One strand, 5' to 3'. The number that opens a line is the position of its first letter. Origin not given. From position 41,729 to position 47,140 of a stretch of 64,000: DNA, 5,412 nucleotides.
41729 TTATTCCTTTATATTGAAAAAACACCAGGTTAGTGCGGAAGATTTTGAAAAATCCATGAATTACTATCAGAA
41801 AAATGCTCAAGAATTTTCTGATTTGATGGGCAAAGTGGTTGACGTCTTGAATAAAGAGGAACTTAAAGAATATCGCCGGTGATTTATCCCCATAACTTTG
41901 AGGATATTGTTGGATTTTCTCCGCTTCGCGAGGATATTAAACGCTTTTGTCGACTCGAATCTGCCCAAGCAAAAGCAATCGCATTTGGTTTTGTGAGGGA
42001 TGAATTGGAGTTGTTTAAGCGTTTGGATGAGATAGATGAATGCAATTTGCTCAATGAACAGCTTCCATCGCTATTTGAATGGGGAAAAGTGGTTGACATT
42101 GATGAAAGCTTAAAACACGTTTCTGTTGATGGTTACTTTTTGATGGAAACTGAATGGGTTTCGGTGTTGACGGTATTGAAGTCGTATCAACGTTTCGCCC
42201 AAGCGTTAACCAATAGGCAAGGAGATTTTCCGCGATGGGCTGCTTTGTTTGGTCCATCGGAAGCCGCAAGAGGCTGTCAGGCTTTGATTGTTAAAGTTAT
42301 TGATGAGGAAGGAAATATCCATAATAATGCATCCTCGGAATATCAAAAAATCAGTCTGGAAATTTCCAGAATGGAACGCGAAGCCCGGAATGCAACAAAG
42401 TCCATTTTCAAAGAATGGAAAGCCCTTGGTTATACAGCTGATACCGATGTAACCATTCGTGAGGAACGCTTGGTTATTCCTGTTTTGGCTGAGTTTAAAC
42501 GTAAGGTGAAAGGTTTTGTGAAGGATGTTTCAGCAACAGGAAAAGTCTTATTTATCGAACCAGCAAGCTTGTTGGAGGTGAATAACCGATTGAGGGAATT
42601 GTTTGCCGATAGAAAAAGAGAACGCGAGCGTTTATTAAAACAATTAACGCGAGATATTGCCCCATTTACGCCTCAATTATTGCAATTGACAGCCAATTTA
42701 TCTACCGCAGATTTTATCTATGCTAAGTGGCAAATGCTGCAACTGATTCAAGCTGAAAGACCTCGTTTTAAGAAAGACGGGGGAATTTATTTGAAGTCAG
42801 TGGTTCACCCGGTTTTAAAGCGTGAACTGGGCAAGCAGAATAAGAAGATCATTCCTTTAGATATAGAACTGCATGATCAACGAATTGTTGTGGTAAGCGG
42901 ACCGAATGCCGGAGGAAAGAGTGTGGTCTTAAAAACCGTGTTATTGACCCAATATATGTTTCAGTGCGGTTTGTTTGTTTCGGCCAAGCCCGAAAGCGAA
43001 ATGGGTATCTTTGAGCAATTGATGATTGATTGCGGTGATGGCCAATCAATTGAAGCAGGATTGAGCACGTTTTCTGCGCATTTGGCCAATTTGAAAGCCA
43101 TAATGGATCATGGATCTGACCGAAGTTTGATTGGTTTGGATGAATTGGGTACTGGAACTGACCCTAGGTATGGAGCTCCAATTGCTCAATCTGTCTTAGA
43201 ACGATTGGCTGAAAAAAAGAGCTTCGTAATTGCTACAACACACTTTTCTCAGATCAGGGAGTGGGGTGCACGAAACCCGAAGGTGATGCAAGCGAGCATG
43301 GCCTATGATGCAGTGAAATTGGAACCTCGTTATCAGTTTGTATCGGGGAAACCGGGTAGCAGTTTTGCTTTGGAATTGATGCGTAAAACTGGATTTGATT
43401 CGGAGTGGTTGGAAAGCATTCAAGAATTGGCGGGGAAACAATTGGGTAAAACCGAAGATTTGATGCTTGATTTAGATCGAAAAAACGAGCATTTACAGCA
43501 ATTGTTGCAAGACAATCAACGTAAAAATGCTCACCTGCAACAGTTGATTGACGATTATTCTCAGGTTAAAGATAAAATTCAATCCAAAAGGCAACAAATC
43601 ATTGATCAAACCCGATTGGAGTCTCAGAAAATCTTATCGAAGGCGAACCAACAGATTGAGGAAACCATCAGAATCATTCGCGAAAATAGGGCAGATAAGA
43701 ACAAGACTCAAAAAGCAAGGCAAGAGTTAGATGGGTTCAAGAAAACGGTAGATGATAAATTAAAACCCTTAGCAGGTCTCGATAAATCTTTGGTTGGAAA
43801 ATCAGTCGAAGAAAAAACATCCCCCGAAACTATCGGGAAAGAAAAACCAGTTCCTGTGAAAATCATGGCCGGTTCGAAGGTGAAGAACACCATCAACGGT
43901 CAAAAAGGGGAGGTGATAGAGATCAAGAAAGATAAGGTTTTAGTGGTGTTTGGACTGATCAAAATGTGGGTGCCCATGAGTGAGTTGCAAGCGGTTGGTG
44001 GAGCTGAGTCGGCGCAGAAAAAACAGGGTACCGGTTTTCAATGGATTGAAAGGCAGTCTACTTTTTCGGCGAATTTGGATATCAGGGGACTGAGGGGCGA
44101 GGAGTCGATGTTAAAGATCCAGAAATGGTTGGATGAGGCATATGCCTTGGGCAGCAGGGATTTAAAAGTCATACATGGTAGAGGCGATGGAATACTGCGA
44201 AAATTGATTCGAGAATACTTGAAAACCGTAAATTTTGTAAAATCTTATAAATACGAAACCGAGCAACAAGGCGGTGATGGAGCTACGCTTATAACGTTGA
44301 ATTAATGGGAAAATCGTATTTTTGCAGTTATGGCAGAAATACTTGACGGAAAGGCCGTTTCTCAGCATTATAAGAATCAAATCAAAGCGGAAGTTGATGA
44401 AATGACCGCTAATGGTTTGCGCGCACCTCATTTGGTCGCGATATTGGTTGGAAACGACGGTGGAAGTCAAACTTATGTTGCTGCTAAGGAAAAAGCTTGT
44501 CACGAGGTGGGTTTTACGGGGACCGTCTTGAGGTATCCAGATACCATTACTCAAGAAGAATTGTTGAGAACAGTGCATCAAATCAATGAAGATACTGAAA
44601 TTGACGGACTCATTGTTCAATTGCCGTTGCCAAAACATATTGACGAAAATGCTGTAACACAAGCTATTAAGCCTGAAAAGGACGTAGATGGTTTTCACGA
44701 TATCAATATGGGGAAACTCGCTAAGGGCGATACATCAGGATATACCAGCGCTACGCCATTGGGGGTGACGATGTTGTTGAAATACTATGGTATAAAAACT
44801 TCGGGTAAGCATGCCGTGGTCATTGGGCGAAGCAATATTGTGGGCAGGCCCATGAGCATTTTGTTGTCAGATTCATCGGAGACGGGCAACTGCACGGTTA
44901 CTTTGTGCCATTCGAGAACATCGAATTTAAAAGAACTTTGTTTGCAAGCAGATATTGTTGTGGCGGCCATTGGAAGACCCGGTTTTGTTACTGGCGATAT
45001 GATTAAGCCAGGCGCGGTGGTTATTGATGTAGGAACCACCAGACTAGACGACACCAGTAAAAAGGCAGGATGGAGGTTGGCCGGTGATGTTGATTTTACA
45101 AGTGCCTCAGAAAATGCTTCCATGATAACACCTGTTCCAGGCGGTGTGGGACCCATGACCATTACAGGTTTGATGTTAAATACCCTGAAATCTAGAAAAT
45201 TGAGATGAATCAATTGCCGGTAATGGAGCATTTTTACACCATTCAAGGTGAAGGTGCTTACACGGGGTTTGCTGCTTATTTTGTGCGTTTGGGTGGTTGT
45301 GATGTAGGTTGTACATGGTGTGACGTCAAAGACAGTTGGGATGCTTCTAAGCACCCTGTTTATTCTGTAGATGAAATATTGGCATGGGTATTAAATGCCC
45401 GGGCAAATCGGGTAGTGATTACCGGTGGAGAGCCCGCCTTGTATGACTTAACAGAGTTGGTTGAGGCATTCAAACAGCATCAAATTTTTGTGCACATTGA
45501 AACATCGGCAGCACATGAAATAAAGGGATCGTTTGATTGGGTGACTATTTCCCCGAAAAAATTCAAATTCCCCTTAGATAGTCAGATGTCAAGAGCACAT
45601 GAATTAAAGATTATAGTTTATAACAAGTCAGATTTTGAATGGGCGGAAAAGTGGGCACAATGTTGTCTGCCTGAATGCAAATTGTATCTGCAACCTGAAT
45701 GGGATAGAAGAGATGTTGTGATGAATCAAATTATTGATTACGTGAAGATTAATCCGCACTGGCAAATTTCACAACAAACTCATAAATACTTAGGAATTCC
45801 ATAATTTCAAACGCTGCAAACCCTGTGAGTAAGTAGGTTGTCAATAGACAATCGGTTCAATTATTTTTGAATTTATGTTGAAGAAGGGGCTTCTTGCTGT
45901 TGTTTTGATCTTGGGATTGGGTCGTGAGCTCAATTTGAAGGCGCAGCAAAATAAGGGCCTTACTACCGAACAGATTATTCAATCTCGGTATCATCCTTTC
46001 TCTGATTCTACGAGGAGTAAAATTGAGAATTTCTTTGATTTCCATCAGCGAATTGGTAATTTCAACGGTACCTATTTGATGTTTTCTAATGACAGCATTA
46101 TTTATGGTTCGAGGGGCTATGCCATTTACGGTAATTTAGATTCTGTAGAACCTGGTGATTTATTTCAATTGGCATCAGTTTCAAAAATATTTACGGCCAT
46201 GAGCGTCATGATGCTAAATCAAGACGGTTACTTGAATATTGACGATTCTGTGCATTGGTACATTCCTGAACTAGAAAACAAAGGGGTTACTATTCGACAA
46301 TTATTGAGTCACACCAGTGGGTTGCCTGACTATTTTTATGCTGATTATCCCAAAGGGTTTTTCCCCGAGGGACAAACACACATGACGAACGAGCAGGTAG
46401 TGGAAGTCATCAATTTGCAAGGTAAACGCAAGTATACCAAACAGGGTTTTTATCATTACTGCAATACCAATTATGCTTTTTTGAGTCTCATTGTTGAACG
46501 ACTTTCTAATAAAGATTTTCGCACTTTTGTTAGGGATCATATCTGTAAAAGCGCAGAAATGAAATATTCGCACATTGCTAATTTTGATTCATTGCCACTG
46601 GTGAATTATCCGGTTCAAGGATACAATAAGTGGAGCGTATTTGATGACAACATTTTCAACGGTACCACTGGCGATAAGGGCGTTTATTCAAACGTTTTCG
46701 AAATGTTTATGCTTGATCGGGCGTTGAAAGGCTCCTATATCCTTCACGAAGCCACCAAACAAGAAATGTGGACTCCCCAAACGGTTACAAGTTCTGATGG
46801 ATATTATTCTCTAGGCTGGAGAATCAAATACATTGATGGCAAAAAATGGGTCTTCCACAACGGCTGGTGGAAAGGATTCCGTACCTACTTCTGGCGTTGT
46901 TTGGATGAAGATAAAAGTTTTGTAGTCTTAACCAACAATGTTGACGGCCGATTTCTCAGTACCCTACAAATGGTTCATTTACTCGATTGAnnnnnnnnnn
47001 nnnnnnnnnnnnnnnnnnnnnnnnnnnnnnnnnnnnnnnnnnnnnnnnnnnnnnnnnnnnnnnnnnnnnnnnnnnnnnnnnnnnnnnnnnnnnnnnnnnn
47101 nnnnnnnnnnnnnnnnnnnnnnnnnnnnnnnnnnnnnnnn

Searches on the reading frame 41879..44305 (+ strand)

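Call 73: search_protein_families(library=pfam, proteins=[window:41879-44305:+], max_evalue=0.00001)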
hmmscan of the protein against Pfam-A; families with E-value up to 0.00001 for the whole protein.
window:41879-44305:+ (808 aa): 3 families
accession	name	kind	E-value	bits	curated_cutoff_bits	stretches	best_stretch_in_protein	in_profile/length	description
PF00488.27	MutS_V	-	1.2e-25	91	30.2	1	338-514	2-180/188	MutS domain V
PF01713.27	Smr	-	3.6e-20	72.3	25.7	1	733-807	1-76/77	Smr domain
PF20297.4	MSSS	-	6.6e-10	38.9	26.8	1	665-703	2-42/42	MutS2 and Smr-associated SH3 domain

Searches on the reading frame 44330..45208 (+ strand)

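Call 73: search_protein_families(library=pfam, proteins=[window:44330-45208:+], max_evalue=0.00001)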
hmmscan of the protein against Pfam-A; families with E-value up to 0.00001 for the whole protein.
window:44330-45208:+ (292 aa): 2 families
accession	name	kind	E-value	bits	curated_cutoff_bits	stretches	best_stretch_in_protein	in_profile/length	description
PF02882.25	THF_DHG_CYH_C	-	1.1e-62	210.6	27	1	123-290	1-157/160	Tetrahydrofolate dehydrogenase/cyclohydrolase, NAD(P)-binding domain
PF00763.28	THF_DHG_CYH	-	7.7e-41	139.4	32.8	1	5-120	1-115/115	Tetrahydrofolate dehydrogenase/cyclohydrolase, catalytic domain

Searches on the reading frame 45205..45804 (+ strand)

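Call 73: search_protein_families(library=pfam, proteins=[window:45205-45804:+], max_evalue=0.00001)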
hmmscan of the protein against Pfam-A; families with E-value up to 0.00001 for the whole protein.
window:45205-45804:+ (199 aa): 1 family
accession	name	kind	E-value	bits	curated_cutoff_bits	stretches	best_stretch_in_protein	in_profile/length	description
PF04055.27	Radical_SAM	-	9.5e-12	45.8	29.5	1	30-104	5-88/166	Radical SAM superfamily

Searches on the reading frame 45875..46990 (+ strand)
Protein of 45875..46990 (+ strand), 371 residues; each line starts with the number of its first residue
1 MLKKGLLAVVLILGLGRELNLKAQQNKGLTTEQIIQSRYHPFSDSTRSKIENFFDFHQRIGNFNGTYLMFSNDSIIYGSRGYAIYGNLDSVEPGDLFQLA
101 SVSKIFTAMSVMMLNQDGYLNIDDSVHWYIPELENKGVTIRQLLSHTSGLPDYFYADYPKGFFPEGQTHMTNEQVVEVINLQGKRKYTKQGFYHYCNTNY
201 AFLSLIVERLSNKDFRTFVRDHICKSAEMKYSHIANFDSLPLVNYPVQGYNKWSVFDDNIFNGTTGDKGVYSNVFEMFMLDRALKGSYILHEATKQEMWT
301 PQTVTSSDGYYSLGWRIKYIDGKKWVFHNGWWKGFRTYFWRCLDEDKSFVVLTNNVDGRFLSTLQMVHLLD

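Call 73: search_protein_families(library=pfam, proteins=[window:45875-46990:+], max_evalue=0.00001)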
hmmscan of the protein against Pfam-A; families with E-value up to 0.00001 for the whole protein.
window:45875-46990:+ (371 aa): 1 family
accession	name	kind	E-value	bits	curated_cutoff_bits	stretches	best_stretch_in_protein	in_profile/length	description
PF00144.29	Beta-lactamase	-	2.8e-40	138.9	27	1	77-357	30-312/329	Beta-lactamase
